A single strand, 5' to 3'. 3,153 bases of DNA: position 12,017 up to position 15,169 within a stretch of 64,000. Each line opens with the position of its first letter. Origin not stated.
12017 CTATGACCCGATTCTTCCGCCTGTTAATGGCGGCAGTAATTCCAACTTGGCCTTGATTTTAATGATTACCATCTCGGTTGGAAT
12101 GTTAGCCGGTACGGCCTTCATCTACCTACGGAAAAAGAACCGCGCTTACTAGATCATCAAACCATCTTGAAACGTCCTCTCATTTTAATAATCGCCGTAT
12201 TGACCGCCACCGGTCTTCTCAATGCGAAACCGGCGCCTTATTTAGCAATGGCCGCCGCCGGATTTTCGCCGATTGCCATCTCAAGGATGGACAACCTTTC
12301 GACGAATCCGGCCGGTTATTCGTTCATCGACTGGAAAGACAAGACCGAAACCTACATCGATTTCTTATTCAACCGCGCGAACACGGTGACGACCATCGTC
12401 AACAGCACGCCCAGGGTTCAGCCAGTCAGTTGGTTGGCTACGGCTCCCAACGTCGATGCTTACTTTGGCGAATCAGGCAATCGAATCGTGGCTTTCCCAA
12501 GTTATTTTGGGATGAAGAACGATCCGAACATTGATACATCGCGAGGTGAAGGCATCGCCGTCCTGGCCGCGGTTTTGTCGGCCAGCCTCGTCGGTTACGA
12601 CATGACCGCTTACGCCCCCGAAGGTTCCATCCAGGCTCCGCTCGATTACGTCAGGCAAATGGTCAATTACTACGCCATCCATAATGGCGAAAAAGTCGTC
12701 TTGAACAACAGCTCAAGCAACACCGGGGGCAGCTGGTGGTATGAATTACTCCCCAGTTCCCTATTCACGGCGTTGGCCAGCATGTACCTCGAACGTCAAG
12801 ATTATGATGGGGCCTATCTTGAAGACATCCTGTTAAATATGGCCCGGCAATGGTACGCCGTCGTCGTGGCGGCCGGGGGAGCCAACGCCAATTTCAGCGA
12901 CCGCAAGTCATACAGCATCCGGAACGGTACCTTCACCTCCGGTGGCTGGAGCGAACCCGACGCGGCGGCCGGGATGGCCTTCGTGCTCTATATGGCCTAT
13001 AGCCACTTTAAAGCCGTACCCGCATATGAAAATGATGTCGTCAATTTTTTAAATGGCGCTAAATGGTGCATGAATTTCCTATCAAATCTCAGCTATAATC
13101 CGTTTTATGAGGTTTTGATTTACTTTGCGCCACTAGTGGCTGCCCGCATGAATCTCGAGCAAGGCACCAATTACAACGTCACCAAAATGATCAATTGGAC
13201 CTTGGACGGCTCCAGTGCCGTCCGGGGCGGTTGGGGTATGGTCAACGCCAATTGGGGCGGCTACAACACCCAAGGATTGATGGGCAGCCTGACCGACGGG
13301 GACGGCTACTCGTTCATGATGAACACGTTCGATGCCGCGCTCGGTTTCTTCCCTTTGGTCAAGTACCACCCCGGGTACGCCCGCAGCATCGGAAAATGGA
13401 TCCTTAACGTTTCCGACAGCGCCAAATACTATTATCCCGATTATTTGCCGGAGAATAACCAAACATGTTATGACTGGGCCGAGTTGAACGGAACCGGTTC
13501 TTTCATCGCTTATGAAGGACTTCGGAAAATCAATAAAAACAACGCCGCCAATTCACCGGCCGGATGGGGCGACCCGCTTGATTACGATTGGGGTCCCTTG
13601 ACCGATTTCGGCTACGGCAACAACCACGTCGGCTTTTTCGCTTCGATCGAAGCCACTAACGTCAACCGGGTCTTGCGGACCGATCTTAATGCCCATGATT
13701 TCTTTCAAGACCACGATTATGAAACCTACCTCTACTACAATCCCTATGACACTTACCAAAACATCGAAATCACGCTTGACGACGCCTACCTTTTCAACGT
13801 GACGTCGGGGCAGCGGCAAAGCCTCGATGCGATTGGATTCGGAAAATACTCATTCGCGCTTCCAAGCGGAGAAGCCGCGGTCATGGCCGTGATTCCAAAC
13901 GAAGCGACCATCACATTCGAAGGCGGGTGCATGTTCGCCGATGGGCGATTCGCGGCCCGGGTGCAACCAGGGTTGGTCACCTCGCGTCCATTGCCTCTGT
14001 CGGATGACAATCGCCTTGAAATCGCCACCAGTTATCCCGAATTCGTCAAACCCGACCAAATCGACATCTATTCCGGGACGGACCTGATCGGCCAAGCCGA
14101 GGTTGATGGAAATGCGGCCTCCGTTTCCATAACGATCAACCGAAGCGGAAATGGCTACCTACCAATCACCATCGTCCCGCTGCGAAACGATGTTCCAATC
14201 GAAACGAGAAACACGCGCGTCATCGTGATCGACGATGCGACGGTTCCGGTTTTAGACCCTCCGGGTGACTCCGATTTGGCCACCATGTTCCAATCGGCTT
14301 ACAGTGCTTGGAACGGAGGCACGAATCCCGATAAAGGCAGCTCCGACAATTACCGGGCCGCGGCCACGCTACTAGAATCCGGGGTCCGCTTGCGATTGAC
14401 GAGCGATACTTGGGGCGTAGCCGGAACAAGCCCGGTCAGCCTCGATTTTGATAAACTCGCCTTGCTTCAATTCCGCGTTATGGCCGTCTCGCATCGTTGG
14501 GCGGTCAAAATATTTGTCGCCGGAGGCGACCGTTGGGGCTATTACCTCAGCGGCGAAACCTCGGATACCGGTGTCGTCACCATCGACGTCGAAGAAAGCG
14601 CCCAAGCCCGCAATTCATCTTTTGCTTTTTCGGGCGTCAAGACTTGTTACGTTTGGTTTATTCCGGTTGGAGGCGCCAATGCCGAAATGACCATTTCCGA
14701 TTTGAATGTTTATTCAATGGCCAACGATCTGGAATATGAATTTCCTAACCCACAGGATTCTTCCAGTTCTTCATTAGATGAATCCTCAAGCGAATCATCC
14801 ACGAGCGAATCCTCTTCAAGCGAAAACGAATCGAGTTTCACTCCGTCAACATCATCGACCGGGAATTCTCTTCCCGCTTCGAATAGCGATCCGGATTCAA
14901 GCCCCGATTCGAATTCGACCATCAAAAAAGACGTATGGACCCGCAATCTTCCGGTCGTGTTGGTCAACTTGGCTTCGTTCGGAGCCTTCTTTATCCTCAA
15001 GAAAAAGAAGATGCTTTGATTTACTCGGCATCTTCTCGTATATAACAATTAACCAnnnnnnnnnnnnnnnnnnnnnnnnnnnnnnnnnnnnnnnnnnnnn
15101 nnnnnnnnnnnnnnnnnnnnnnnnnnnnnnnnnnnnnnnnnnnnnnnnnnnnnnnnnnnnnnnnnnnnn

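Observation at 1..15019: Monoderm mannan/beta-mannoside utilisation locus combining GH125, a secreted CBM32-GH130 and a cytoplasmic DUF1861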

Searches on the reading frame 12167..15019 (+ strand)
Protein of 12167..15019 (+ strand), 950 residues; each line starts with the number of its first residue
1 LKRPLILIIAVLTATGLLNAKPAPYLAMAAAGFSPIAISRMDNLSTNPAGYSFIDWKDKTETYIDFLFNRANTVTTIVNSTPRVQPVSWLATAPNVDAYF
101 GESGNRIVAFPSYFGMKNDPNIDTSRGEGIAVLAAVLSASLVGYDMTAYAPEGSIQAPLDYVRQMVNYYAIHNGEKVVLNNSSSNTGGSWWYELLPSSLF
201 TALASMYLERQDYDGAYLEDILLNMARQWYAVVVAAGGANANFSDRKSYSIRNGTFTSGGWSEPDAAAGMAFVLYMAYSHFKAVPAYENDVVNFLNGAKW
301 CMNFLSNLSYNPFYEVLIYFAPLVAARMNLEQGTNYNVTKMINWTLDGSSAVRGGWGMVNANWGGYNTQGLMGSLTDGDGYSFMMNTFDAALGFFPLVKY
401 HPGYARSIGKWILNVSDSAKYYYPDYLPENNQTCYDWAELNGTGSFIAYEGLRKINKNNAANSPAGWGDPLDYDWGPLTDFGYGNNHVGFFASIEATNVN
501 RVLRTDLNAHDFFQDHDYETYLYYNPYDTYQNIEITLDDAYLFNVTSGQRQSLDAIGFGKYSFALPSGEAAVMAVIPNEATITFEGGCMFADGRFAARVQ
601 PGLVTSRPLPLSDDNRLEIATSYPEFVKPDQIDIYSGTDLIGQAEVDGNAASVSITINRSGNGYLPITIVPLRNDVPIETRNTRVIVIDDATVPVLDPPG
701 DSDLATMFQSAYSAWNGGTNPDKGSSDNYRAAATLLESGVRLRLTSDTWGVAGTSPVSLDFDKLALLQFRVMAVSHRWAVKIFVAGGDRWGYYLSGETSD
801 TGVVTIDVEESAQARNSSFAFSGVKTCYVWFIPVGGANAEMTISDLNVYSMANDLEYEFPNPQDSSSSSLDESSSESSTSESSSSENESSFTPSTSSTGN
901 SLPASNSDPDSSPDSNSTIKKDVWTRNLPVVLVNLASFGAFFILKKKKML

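Call 3: search_protein_families(library=pfam, proteins=[window:12167-15019:+], max_evalue=0.01)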
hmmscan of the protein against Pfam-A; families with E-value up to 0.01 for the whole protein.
window:12167-15019:+ (950 aa): 0 families

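Call 11: search_solved_structures(query=window:12167-15019:+, max_evalue=10, show_alignments=1)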
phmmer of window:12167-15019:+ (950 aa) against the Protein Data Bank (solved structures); distinct sequences matched with E-value up to 10: 0.

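Call 12: search_protein_families(library=ncbifam, proteins=[window:12167-15019:+], max_evalue=0.01)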
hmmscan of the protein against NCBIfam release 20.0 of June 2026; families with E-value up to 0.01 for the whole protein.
window:12167-15019:+ (950 aa): 0 families
